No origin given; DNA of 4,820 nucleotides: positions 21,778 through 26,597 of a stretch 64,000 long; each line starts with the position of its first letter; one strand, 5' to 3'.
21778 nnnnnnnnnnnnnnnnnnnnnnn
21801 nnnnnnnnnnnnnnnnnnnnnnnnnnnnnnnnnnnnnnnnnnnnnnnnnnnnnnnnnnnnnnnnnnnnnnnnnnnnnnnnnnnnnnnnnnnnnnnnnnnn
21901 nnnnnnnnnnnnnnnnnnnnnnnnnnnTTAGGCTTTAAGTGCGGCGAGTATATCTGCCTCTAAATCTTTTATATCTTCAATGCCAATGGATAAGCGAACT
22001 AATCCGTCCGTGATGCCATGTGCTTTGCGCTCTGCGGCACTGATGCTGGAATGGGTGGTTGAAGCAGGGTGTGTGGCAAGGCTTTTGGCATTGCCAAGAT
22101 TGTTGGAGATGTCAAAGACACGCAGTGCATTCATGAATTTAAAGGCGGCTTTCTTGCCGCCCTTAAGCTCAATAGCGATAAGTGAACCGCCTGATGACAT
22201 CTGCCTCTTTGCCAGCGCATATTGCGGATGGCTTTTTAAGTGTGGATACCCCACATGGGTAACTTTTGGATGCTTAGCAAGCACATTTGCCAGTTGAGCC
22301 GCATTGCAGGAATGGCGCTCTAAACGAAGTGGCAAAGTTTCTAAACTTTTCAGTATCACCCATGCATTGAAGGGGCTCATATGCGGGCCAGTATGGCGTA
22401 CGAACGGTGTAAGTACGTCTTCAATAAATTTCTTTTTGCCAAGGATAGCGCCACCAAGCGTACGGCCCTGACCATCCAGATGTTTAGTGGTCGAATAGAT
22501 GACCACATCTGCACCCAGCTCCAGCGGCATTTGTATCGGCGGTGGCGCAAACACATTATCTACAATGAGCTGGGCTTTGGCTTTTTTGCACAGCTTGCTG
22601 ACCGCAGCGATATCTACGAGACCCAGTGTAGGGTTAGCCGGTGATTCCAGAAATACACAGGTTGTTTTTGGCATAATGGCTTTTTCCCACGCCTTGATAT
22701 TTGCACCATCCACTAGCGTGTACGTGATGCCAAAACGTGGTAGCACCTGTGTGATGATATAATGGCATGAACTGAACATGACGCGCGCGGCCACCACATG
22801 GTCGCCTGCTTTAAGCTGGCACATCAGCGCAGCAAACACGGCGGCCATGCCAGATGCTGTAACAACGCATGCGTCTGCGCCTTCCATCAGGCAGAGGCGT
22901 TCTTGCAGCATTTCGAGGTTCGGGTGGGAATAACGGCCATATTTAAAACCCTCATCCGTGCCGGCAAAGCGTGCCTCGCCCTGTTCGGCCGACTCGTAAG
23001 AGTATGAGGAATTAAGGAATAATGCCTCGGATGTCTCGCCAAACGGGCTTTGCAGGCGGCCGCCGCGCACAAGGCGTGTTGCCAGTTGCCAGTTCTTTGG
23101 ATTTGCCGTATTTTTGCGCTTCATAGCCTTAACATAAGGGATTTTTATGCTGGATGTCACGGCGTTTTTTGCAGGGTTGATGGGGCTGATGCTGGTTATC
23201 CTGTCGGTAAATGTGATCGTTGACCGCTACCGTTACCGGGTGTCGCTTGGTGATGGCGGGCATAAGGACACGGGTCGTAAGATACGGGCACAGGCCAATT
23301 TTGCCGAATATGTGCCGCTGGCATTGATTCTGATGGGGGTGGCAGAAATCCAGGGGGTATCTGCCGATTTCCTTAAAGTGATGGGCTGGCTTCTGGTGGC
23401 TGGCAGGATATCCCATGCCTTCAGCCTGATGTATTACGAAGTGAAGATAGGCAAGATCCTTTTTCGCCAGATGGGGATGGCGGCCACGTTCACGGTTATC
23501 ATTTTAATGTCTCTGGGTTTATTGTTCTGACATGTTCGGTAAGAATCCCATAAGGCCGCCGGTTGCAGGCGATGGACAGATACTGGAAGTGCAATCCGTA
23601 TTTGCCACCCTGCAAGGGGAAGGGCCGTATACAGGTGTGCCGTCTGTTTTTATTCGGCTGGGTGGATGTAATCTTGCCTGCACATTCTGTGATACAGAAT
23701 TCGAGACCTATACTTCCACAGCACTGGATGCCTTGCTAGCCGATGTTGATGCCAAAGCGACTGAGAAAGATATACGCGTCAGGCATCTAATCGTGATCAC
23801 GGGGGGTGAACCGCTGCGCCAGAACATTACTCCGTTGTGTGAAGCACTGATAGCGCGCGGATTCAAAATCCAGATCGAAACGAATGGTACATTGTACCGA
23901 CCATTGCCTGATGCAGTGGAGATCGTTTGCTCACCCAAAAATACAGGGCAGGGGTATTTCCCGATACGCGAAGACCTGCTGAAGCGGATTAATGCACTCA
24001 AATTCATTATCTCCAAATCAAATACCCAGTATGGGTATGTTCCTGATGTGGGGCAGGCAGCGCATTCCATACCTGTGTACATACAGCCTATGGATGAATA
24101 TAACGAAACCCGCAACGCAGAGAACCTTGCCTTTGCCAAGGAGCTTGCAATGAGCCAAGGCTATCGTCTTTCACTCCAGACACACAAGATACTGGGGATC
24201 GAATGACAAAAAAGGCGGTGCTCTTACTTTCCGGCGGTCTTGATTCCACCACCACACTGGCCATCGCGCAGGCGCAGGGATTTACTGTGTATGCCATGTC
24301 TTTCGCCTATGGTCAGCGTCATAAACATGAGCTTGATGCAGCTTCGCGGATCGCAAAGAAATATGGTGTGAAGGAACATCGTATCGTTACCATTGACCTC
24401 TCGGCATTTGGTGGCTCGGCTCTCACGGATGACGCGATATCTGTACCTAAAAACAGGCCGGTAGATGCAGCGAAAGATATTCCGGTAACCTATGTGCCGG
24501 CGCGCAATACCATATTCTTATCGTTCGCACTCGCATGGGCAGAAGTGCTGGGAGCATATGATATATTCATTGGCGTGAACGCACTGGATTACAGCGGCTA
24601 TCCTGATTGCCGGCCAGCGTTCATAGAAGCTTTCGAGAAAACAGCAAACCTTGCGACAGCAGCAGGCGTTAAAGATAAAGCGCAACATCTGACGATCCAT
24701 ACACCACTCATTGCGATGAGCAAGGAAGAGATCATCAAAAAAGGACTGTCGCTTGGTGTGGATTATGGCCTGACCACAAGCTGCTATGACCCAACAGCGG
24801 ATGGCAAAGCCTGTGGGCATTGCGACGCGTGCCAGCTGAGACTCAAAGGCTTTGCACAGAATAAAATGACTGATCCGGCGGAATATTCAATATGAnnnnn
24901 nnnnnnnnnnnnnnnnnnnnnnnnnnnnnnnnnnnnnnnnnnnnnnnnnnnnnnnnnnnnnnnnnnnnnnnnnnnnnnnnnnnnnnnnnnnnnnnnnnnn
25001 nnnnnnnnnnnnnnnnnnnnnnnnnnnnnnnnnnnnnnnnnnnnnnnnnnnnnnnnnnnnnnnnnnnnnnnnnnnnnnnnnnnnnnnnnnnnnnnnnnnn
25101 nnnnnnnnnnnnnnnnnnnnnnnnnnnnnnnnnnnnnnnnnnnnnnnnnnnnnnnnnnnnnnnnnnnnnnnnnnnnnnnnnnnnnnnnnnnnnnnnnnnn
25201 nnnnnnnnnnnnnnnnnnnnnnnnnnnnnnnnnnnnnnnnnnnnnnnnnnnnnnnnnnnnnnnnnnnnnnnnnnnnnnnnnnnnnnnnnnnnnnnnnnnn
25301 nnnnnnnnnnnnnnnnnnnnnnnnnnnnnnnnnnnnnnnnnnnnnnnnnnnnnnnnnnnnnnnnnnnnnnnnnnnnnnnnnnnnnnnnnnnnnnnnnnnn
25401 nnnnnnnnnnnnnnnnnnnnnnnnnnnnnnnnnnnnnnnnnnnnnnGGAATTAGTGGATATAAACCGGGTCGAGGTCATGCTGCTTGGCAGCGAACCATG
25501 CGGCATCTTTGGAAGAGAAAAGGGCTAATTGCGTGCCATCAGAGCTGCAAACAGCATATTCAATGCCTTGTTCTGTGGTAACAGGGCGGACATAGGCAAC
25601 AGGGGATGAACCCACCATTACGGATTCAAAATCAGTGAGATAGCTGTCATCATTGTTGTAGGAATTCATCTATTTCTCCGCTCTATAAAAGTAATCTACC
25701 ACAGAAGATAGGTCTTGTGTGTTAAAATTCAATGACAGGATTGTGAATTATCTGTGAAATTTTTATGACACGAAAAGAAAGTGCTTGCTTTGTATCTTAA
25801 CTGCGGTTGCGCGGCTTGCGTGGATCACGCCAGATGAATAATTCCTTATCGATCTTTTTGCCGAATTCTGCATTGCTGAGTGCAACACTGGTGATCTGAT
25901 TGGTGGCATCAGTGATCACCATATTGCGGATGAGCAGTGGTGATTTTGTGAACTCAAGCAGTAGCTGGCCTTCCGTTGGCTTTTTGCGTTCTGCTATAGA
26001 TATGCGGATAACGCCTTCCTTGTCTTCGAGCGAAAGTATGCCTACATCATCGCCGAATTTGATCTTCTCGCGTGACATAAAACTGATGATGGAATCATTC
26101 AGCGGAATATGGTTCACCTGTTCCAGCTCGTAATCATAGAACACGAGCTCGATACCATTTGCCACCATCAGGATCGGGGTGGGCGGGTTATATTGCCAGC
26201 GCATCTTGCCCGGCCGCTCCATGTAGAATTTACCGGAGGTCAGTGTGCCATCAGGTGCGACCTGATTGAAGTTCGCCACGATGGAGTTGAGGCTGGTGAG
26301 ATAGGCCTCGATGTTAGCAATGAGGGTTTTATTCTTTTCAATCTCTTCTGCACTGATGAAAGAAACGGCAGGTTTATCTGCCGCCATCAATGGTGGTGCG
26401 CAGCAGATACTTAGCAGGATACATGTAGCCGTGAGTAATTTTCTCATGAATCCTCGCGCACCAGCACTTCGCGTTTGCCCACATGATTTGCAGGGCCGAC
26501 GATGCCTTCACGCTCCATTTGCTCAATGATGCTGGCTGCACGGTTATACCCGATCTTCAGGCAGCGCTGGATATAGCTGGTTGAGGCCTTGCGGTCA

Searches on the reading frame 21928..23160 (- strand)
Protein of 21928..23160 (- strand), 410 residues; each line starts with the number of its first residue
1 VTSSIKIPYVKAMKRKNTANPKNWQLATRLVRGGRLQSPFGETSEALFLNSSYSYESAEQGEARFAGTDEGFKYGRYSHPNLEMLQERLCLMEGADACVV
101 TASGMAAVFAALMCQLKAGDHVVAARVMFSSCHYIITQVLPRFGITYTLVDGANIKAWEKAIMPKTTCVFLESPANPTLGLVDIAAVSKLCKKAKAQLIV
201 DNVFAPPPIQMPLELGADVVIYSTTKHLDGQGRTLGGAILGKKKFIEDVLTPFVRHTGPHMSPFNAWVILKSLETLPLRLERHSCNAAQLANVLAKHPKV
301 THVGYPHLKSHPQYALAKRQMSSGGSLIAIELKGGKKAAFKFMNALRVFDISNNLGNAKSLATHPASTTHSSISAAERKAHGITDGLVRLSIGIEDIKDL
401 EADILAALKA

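Call 46: search_protein_families(library=pfam, proteins=[window:21928-23160:-], max_evalue=0.0001)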
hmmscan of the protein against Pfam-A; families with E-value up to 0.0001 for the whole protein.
window:21928-23160:- (410 aa): 4 families
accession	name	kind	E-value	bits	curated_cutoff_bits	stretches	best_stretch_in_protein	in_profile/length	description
PF01053.26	Cys_Met_Meta_PP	-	4.8e-124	414.2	27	1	28-409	2-381/381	Cys/Met metabolism PLP-dependent enzyme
PF00155.27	Aminotran_1_2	-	8.3e-07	29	19.7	1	74-205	38-189/361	Aminotransferase class I and II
PF06838.17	Met_gamma_lyase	-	6.9e-06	25.3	24.2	1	57-248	36-245/405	Methionine gamma-lyase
PF00266.25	Aminotran_5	-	3.4e-05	23.4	21.5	0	101-232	70-207/371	Aminotransferase class-V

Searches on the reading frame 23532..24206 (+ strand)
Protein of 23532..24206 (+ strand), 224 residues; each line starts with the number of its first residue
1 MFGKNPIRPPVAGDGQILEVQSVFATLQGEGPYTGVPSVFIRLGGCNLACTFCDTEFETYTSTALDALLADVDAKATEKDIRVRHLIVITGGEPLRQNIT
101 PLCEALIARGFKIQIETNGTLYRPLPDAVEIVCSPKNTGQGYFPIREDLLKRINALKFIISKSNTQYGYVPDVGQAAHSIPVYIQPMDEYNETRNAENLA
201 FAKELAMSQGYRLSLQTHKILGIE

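Call 46: search_protein_families(library=pfam, proteins=[window:23532-24206:+], max_evalue=0.0001)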
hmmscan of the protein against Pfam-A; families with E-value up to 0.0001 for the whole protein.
window:23532-24206:+ (224 aa): 1 family
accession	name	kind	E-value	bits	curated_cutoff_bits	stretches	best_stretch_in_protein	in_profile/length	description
PF04055.27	Radical_SAM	-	7.5e-10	39.7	29.5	1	44-130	5-95/166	Radical SAM superfamily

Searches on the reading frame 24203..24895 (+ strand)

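Call 46: search_protein_families(library=pfam, proteins=[window:24203-24895:+], max_evalue=0.0001)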
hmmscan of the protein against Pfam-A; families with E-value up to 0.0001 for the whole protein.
window:24203-24895:+ (230 aa): 3 families
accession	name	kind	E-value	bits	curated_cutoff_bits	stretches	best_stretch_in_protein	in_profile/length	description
PF06508.19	QueC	-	4.4e-80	268.5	22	1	4-220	1-209/210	Queuosine biosynthesis protein QueC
PF00733.27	Asn_synthase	-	5.8e-08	33.2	21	1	7-62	22-78/354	Asparagine synthase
PF02568.20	ThiI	-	1.2e-06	28.8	20.5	0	3-65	4-71/197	Thiamine biosynthesis protein (ThiI)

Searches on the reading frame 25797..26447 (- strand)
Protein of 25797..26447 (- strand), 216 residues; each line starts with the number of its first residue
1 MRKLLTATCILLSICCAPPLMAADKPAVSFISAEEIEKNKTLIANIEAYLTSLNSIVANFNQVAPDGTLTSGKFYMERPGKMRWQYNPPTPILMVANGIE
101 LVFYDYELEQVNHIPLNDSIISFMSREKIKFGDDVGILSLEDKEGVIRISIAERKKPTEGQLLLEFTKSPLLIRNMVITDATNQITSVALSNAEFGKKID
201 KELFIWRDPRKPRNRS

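Call 46: search_protein_families(library=pfam, proteins=[window:25797-26447:-], max_evalue=0.0001)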
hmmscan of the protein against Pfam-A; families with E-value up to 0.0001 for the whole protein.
window:25797-26447:- (216 aa): 1 family
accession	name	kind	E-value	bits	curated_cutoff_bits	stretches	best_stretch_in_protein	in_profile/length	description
PF03548.22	LolA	-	4.5e-29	101.7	23.6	1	52-204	2-162/165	Outer membrane lipoprotein carrier protein LolA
